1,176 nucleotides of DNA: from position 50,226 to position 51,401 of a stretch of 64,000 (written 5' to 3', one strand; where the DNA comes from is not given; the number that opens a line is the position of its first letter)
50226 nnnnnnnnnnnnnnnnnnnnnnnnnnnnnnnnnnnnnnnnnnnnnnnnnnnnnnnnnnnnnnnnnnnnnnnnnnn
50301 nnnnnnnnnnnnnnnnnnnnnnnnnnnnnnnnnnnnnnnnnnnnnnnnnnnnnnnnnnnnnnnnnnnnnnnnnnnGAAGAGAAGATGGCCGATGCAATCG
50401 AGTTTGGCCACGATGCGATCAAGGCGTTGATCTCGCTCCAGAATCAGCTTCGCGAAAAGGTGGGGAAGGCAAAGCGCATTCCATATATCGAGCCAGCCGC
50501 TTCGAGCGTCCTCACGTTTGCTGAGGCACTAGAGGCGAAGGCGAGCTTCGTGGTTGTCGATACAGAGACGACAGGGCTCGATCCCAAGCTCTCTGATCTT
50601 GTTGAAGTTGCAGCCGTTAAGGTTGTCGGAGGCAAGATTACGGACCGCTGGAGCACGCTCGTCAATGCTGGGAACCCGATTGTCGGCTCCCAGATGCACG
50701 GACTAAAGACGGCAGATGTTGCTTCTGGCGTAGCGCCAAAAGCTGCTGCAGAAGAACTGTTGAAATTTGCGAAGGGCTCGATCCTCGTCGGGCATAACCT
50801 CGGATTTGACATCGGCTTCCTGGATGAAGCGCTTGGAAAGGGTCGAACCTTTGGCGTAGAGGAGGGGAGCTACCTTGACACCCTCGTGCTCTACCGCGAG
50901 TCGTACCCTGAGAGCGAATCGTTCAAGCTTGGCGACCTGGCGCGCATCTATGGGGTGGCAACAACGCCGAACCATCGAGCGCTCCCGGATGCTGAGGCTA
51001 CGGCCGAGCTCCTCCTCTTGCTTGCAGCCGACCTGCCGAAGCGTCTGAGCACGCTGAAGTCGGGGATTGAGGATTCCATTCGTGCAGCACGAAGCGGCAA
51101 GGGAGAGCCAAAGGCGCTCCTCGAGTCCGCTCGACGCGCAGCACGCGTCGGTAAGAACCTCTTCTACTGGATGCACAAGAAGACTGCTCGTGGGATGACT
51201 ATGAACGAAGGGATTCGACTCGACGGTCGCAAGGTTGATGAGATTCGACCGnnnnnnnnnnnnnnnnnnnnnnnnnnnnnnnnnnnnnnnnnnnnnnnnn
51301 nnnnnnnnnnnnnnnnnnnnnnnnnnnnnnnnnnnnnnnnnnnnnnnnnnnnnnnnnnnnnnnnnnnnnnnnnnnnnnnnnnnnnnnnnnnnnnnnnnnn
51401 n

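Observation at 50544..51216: The exonuclease insert replaces most of the PNPase alpha-helical domain but helical flanks remain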

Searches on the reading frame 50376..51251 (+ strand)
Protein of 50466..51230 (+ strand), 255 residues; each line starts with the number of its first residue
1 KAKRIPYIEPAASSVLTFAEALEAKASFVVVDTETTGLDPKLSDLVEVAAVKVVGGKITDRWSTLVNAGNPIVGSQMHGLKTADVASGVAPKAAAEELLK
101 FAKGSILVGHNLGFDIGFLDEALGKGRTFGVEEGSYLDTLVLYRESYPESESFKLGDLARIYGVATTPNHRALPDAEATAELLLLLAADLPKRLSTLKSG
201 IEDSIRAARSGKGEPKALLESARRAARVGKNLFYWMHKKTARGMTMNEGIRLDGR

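Call 4: search_protein_families(library=ncbifam, proteins=[window:50499-51215:+], max_evalue=0.01)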
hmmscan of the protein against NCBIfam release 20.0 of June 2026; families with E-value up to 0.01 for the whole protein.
window:50499-51215:+ (239 aa): 30 families (the best 25 are shown)
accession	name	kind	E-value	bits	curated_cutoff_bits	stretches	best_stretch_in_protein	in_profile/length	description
NF005906.0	PRK07883.1-4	equivalog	5e-36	124.2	495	1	14-178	5-170/563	DEDD exonuclease domain-containing protein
NF005907.0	PRK07883.1-5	equivalog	1.6e-35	122.6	454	1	14-175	27-191/584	DEDD exonuclease domain-containing protein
NF005905.0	PRK07883.1-3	equivalog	2.3e-34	119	508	1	14-176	23-188/581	DEDD exonuclease domain-containing protein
NF001688.0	PRK00448.1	equivalog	1.6e-33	115.5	873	1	12-195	420-604/1445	PolC-type DNA polymerase III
TIGR01405.1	polC_Gram_pos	equivalog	7.8e-32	110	1043.45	1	13-193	187-368/1211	DNA polymerase III subunit alpha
NF005981.0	PRK08074.1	equivalog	1.7e-31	109.1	789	1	14-181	2-171/931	ATP-dependent DNA helicase DinG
TIGR01407.1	dinG_rel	hypoth_equivalog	2.6e-28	98.7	547.7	1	17-180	2-166/889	putative DnaQ family exonuclease/DinG family helicase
NF005904.0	PRK07883.1-2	equivalog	3.3e-28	98.3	969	1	14-191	29-210/584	DEDD exonuclease domain-containing protein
NF005903.0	PRK07883.1-1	equivalog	8.8e-26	90.5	1038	1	13-173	38-207/642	DEDD exonuclease domain-containing protein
NF006316.0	PRK08517.1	equivalog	2.4e-25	89.4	247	1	14-210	69-264/270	3'-5' exonuclease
NF005836.0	PRK07740.1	equivalog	1.4e-22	80.3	261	1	15-172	59-219/244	hypothetical protein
NF005289.0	PRK06807.1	equivalog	1.4e-21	77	335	1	15-173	8-166/313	3'-5' exonuclease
NF004719.0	PRK06063.1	equivalog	5.5e-21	74.8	389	1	9-213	10-216/331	DEDDh family exonuclease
TIGR01406.1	dnaQ_proteo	equivalog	3.6e-20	72.6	222.7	1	18-184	3-177/231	DNA polymerase III subunit epsilon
NF006601.0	PRK09145.1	equivalog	4.8e-20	71.9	189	1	13-176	27-198/207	3'-5' exonuclease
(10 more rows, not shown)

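Call 6: find_homologous_proteins(query=window:50466-51230:+, max_evalue=0.00001)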
Query window:50466-51230:+ (255 aa): 369 proteins with E <= 0.00001 among 6584 candidates; the best 120 are listed.
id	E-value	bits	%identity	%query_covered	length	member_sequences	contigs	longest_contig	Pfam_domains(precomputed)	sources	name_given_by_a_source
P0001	1.4e-119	416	75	100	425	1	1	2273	PF00929.32,PF01138.28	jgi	jgi:DNA polymerase III epsilon subunit-like protein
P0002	2.9e-97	343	82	77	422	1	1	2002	PF00929.32,PF03725.21,PF01138.28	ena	-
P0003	1.1e-80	289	56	100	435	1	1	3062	PF00929.32,PF03725.21,PF03009.24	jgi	-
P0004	7.5e-80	286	75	68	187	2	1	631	PF00929.32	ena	-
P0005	1.4e-77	279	57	94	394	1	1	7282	PF00929.32,PF01138.28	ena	-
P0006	9.4e-68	246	49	100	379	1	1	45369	PF00929.32,PF01138.28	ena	-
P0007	6.0e-67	244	57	84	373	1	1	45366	PF00929.32,PF01138.28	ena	-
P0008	2.5e-66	242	48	100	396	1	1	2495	PF00929.32,PF01138.28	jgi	-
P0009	3.2e-66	241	54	90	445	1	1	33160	PF00929.32,PF03725.21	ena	-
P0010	2.2e-65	239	60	76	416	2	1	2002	PF00929.32,PF03725.21,PF01138.28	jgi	jgi:DNA polymerase III epsilon subunit family exonuclease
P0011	3.4e-65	238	56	84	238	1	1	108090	PF00929.32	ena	-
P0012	9.1e-65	237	77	57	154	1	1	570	PF00929.32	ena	-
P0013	1.3e-61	226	53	83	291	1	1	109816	PF00929.32,PF03725.21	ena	-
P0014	8.3e-61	224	56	78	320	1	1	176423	PF00929.32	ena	-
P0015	4.7e-57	211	54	78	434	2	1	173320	PF00929.32,PF03725.21,PF01138.28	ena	-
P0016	1.9e-56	209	51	85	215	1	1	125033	PF00929.32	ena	-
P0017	5.3e-54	201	60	64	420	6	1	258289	PF00929.32,PF03725.21,PF01138.28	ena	-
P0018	3.1e-53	199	77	45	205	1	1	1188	PF00929.32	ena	-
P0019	3.2e-53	199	56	75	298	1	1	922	PF00929.32,PF01138.28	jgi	jgi:exonuclease/3' exoribonuclease family protein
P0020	4.0e-53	199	78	46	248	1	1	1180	PF00929.32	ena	-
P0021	6.9e-53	198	48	90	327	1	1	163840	PF00929.32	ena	-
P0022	1.2e-52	197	56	68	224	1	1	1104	PF00929.32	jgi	-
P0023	2.6e-52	196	48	85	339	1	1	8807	PF00929.32,PF03725.21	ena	-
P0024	3.1e-52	196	58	70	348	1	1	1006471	PF00929.32,PF01138.28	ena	-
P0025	5.8e-52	195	74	50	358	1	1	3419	PF00929.32,PF03725.21,PF01138.28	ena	-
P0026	6.7e-52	195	55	68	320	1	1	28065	PF00929.32,PF03725.21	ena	-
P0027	8.3e-52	194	60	62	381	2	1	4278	PF00929.32,PF03725.21,PF01138.28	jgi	jgi:polyribonucleotide nucleotidyltransferase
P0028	1.2e-51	194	62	62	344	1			PF00929.32,PF03725.21,PF01138.28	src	-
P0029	1.4e-51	194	54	70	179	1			PF00929.32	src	-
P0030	2.1e-51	193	54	70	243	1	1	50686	PF00929.32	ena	-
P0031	2.1e-51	193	46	95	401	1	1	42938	PF00929.32,PF01138.28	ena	-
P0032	2.1e-51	193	55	67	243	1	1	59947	PF00929.32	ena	-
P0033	3.1e-51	192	56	69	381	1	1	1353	PF00929.32,PF03725.21,PF01138.28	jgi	jgi:DNA polymerase III epsilon subunit-like protein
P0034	4.0e-51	192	55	69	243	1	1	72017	PF00929.32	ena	-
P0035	6.2e-51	191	60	63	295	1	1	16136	PF00929.32,PF03725.21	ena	-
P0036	2.9e-50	189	51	81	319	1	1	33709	PF00929.32,PF03725.21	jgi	jgi:DNA polymerase III epsilon subunit-like protein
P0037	6.8e-50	188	56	65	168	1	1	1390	PF00929.32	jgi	jgi:DNA polymerase III epsilon subunit-like protein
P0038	7.7e-50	188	55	68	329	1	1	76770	PF00929.32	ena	-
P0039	1.3e-49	187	60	60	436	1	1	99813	PF00929.32,PF03725.21,PF01138.28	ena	-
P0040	1.5e-49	187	57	63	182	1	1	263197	PF00929.32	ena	-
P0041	1.6e-48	183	45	89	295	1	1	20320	PF00929.32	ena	-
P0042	6.8e-48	181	54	70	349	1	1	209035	PF00929.32,PF01138.28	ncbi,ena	-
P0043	1.2e-47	181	51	75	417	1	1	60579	PF00929.32,PF03725.21,PF01138.28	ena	-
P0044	6.3e-47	178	52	70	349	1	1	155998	PF00929.32,PF01138.28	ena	-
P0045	7.3e-47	178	53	65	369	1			PF00929.32,PF03725.21,PF01138.28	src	-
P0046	3.3e-46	176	51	72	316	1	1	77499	PF00929.32,PF01138.28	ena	-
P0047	3.6e-45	173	51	69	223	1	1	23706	PF00929.32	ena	-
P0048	8.7e-45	171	50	70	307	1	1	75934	PF00929.32,PF01138.28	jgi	jgi:hypothetical protein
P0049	1.8e-44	170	53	70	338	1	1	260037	PF00929.32,PF01138.28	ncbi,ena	-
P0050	4.0e-44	169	58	58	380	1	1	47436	PF00929.32,PF03725.21,PF01138.28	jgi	-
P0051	5.1e-44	169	51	71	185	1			PF00929.32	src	-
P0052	7.9e-44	168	56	60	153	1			PF00929.32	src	-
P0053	2.8e-43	166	56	60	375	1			PF00929.32,PF03725.21,PF01138.28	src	-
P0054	8.1e-43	165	46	84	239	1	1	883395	PF00929.32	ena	-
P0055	4.6e-42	162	52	67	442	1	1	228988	PF00929.32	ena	-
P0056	1.3e-41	161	61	51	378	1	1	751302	PF00929.32,PF01138.28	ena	-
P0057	2.8e-41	160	62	51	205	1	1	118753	PF00929.32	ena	-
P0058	4.0e-41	159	54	59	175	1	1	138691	PF00929.32,PF03726.20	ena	-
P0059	1.3e-40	158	56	58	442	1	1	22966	PF00929.32,PF01138.28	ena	-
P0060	2.0e-40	157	44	84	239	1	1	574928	PF00929.32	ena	-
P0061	3.4e-40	156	48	61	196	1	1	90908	PF00929.32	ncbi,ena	-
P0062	8.0e-40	155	56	53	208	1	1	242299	PF00929.32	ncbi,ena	-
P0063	8.5e-40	155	63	48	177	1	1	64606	PF00929.32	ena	-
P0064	9.7e-40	155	75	41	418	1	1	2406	PF00929.32,PF03725.21,PF01138.28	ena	-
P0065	1.3e-39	154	44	84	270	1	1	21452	PF00929.32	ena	-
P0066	2.2e-39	154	55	59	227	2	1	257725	PF00929.32,PF03726.20,PF01138.28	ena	-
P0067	2.6e-39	153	55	59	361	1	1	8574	PF00929.32,PF01138.28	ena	-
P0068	4.6e-39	153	60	49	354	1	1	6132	PF00929.32,PF03725.21,PF01138.28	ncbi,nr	ncbi:MAG TPA: exonuclease domain-containing protein, partial [Candidatus Deferrimicrobiaceae bacteri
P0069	1.2e-38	151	51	58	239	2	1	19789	PF00929.32,PF01138.28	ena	-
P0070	1.4e-38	151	56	56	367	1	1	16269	PF00929.32,PF03725.21,PF01138.28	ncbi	ncbi:MAG: exonuclease domain-containing protein [Chloroflexota bacterium]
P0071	2.0e-38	150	62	48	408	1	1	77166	PF00929.32,PF03725.21,PF01138.28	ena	-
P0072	1.7e-37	147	54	56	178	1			PF00929.32,PF01138.28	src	-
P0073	6.0e-35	139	62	45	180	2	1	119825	PF00929.32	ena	-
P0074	1.1e-34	138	53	57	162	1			PF00929.32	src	-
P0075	1.9e-34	137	53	55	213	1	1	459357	PF00929.32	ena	-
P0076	4.4e-33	133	54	49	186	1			PF00929.32,PF01138.28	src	-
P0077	5.7e-33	133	50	53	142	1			PF00929.32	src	-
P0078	7.4e-33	132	54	49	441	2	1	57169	PF00929.32,PF03725.21,PF01138.28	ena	-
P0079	1.4e-30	125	52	53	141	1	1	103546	PF00929.32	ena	-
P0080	1.6e-30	125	47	66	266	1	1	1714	PF00929.32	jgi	jgi:hypothetical protein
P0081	2.0e-30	124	41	98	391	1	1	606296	PF00929.32,PF03725.21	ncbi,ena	-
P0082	2.0e-29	121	47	58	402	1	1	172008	PF00929.32,PF01138.28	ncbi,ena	-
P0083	1.3e-28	118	59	41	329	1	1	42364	PF00929.32,PF03725.21,PF01138.28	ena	-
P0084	4.5e-28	117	46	63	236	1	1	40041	PF00929.32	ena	-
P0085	7.2e-28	116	50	51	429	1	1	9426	PF00929.32,PF03725.21,PF01138.28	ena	-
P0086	1.9e-27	115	45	62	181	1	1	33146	PF00929.32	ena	-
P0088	2.9e-27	114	64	36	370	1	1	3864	PF00929.32,PF03725.21,PF01138.28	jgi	jgi:polyribonucleotide nucleotidyltransferase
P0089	3.0e-27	114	60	39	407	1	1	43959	PF00929.32,PF03725.21,PF01138.28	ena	-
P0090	8.9e-27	112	81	29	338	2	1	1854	PF00929.32,PF03725.21,PF01138.28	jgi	jgi:polyribonucleotide nucleotidyltransferase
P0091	4.2e-24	104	38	72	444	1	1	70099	PF00929.32,PF01138.28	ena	-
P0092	2.6e-23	101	48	49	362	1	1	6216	PF00929.32,PF03725.21,PF01138.28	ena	-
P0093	1.1e-21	96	41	61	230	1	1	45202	PF00929.32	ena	-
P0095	2.6e-21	94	38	62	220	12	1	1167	PF00929.32,PF13482.13,PF16473.12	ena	-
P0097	3.9e-21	94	36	67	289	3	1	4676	PF00929.32,PF13482.13,PF02811.27,PF16473.12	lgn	-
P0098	4.4e-21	94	42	54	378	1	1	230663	PF00929.32,PF03725.21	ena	-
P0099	1.4e-20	92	37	64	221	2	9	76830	PF01396.25,PF00929.32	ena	-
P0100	1.5e-20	92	39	65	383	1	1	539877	PF00929.32,PF01541.31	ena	-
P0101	2.0e-20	92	39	69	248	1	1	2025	PF00929.32,PF16473.12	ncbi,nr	ncbi:MAG: exonuclease domain-containing protein, partial [Actinomycetota bacterium]|nr:exonuclease d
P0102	3.0e-20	91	37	69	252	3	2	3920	PF00929.32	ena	-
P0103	7.1e-20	90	35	78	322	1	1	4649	PF00929.32,PF01541.31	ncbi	ncbi:MAG TPA: exonuclease domain-containing protein, partial [Rhodothermales bacterium]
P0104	8.4e-20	89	40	62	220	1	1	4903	PF00929.32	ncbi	-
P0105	9.9e-20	89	40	64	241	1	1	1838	PF00929.32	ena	-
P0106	1.7e-19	88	34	74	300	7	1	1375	PF00929.32,PF00533.34,PF21762.4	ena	-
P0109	5.5e-19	87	34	75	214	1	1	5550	PF00929.32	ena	-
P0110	6.8e-19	87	37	64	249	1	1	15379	PF00929.32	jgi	-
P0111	7.0e-19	86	38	62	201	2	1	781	PF00929.32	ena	-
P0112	8.0e-19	86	40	64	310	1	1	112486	PF00929.32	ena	-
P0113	1.1e-18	86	41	63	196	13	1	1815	PF00929.32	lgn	-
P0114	1.3e-18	86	37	65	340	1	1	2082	PF00929.32,PF16473.12,PF00571.34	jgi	jgi:CBS domain-containing protein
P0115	1.6e-18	85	39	62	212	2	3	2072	PF00929.32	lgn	-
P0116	1.6e-18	85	36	65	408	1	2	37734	PF00929.32,PF01612.27,PF00533.34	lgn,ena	-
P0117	1.6e-18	85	33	64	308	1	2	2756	PF00929.32,PF00533.34,PF21762.4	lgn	-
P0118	1.8e-18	85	40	64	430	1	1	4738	PF00929.32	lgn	-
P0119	2.5e-18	85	36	63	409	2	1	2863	PF00929.32,PF00533.34,PF13482.13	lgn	-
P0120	2.7e-18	85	34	84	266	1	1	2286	PF00929.32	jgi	jgi:CBS domain-containing protein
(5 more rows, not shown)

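Call 10: find_related_loci(query=A1, collection=genome_contigs, flank=4000)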
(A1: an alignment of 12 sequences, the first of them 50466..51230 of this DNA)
Query A1 (255 aa) in genome_contigs; peptide patterns used: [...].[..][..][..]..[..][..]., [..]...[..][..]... (x = any residue, [..] = any of these).
600 stretches matched a pattern (row limit reached: there are more); 520 encode a relative of the query (tblastn E <= 1e-3); the best 80 are kept; 80 distinct loci.
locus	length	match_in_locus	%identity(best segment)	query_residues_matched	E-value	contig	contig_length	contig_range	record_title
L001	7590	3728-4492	83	1-255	3e-128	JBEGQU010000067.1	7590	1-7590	MAG: Chloroflexota bacterium isolate pamunkeyriver_2019_sw_WHONDRS-S19S_0054_B_bin.40 scaffold_1997728, whole genome sho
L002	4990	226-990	76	1-255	8e-126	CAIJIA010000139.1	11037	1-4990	MAG: uncultured Chloroflexi bacterium isolate Ki3-D3_bin-1195 genome assembly, contig: bin-1195:139/208, whole genome sh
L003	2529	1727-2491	75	1-255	4e-131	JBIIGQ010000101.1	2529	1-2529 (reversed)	MAG: Candidatus Limnocylindrus sp. isolate ME2001-07-16D8pf_3300042503_group1_bin21 Rohwer_bin1231_scaffold_69563_c1, wh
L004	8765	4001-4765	74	1-255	9e-124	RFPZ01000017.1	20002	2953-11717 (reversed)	MAG: Candidatus Aquidulcis frankliniae isolate WB4_1_0576 contig_100_16, whole genome shotgun sequence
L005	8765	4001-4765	75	1-255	1e-123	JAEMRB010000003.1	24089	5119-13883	MAG: Chloroflexota bacterium isolate SupBloom_Metag_048 NODE_1117_length_24089_cov_10.964217, whole genome shotgun seque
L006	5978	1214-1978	78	1-255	9e-124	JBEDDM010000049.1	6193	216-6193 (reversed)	MAG: Chloroflexota bacterium isolate NASQAN2014_185_A_bin.71 scaffold_004649, whole genome shotgun sequence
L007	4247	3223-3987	72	1-255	6e-125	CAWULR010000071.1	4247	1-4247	MAG: uncultured bacterium isolate SRR1522973_binner13_99_1705335405 genome assembly, contig: ERZ11849543.13133, whole ge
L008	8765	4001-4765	75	1-255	3e-123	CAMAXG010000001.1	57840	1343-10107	MAG: Thermoflexus hugenholtzii JAD2 isolate MH-08apr19-222 genome assembly, contig: MH-08apr19-C1200, whole genome shotg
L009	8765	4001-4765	78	1-255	2e-123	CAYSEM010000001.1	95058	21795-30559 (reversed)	MAG TPA_asm: uncultured Chloroflexota bacterium isolate SRP193358_co1_546 genome assembly, contig: NODE_263_length_95058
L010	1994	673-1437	75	1-255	2e-131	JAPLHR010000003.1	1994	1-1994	MAG: Chloroflexota bacterium isolate LacPavin_0818_WC45_MAG_64_15 LacPavin_0818_WC45_scaffold_816689, whole genome shotg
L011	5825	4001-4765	78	1-255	9e-121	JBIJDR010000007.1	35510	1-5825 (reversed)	MAG: Candidatus Limnocylindrus sp. isolate ME2006-08-22D15_3300044611_group2_bin90 Rohwer_bin1235_scaffold_719_c1, whole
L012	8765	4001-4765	76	1-255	1e-120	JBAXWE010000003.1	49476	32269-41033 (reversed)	MAG: bacterium isolate ELA705 MAG705_3, whole genome shotgun sequence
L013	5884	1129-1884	62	1-255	2e-100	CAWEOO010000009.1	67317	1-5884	MAG: uncultured Chloroflexia bacterium isolate MFD02840.bin.3.631 genome assembly, contig: contig_68145, whole genome sh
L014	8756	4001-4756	61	1-255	2e-99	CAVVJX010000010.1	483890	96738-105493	MAG: uncultured Chloroflexia bacterium isolate MFD06742.bin.2.302 genome assembly, contig: contig_50538, whole genome sh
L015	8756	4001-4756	60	1-255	3e-98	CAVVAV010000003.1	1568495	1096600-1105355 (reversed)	MAG: uncultured Chloroflexia bacterium isolate MFD09206.bin.1.36 genome assembly, contig: contig_91, whole genome shotgu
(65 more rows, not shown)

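Call 42: predict_structure(alignment_id=A3)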
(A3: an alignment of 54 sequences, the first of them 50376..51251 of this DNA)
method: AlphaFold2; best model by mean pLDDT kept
length: 292 residues; sequences in the alignment: 54
mean_pLDDT: 90.3   pTM: 0.83
mean pLDDT of the five models: 90.3, 89.4, 88.7, 88.6, 88.5
residues with pLDDT >= 90: 210; 70-90: 58; 50-70: 23; < 50: 1
segments of 3 or more residues with pLDDT < 50: none
pLDDT, mean of each block of 10 residues (from residue 1): 72 80 68 61 93 96 94 94 97 95 86 96 96 96 93 81 83 97 97 94 98 97 97 96 95 97 96 94 83 58
secondary structure, 60 per line:
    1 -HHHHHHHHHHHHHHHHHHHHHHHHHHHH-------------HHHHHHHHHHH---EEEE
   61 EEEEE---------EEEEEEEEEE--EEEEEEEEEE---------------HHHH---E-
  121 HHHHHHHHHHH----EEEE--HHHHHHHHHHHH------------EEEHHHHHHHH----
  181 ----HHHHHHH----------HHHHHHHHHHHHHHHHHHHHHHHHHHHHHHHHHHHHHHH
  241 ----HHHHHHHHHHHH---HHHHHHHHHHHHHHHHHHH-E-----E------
elements in order: H2-29 H43-53 E57-65 E75-84 E87-96 H112-115 H121-131 E136-139 H142-153 E166-168 H169-176 H185-191 H202-240 H245-256 H260-278

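Call 44: fold_search(model_id=the predicted structure, library=pdb)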
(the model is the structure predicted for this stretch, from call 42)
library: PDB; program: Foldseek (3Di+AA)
matches with E <= 10: 662; with E <= 0.001: 260
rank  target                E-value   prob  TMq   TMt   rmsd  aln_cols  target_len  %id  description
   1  8zef_A                5.7e-12  1.00  0.52  0.18   8.5       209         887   24  Crystal structure of Staphylococcus aureus DinG protein in complex with ssDNA and Ca2+ (released 2025-05-21)
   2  9ii8_A                8.7e-12  1.00  0.53  0.18   8.7       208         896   24  Crystal structure of Staphylococcus aureus DinG protein in complex with ssDNA (released 2025-06-25)
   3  9qpc_A                1.1e-11  1.00  0.50  0.13   4.2       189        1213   31  DNA polymerase with inhibitor (released 2025-09-24)
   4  9qrn_A                2.4e-11  1.00  0.50  0.14   4.2       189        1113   31  DNA polymerase without DNA or inhibitor (released 2025-09-24)
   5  2p1j_A                1.0e-09  1.00  0.44  0.76   9.5       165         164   34  Crystal structure of a polC-type DNA polymerase III exonuclease domain from Thermotoga maritima (released 2007-03-20)
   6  8h2f                  1.7e-09  1.00  0.50  0.81   2.7       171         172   25  Crystal structure of DnaQ domain in complex witn TMP of Streptococcus thermophilus strain DGCC 7710 (released 2023-09-13)
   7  2p1j_B                1.9e-09  1.00  0.44  0.72   9.6       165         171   34  Crystal structure of a polC-type DNA polymerase III exonuclease domain from Thermotoga maritima (released 2007-03-20)
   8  8h18                  2.0e-09  1.00  0.50  0.81   2.6       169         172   24  Crystal structure of DnaQ domain of Streptococcus thermophilus strain DGCC 7710 (released 2023-09-13)
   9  2gui                  7.1e-09  1.00  0.49  0.79   2.5       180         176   24  Structure and Function of Cyclized Versions of the Proofreading Exonuclease Subunit of E. coli DNA Polymerase III (released 2007-03-13)
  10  2ido_A                7.5e-09  1.00  0.50  0.83   2.1       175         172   24  Structure of the E. coli Pol III epsilon-Hot proofreading complex (released 2006-11-14)
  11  2ido_C                9.8e-09  1.00  0.49  0.80   3.1       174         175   25  Structure of the E. coli Pol III epsilon-Hot proofreading complex (released 2006-11-14)
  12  1j53                  4.0e-08  1.00  0.47  0.76   3.5       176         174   25  Structure of the N-terminal Exonuclease Domain of the Epsilon Subunit of E.coli DNA Polymerase III at pH 8.5 (released 2002-10-16)
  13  4fzx_C                8.9e-08  1.00  0.45  0.76   2.9       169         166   28  Exonuclease X in complex with 3' overhanging duplex DNA (released 2013-07-03)
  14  4js5_A                1.4e-07  1.00  0.49  0.32   4.1       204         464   18  Crystal structure of E. coli Exonuclease I in complex with a dT13 oligonucleotide (released 2013-05-08)
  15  3v9u_B                2.5e-07  1.00  0.47  0.64   4.7       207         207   23  Crystal structure of RNase T in complex with a preferred ssDNA (AAT) with two Mg in the active site (released 2012-07-11)
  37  7wik_B                8.9e-07  1.00  0.42  0.59   4.3       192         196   24  Crystal structure of oligoribonuclease of Mycobacterium smegmatis mc2 155 (released 2022-12-21)
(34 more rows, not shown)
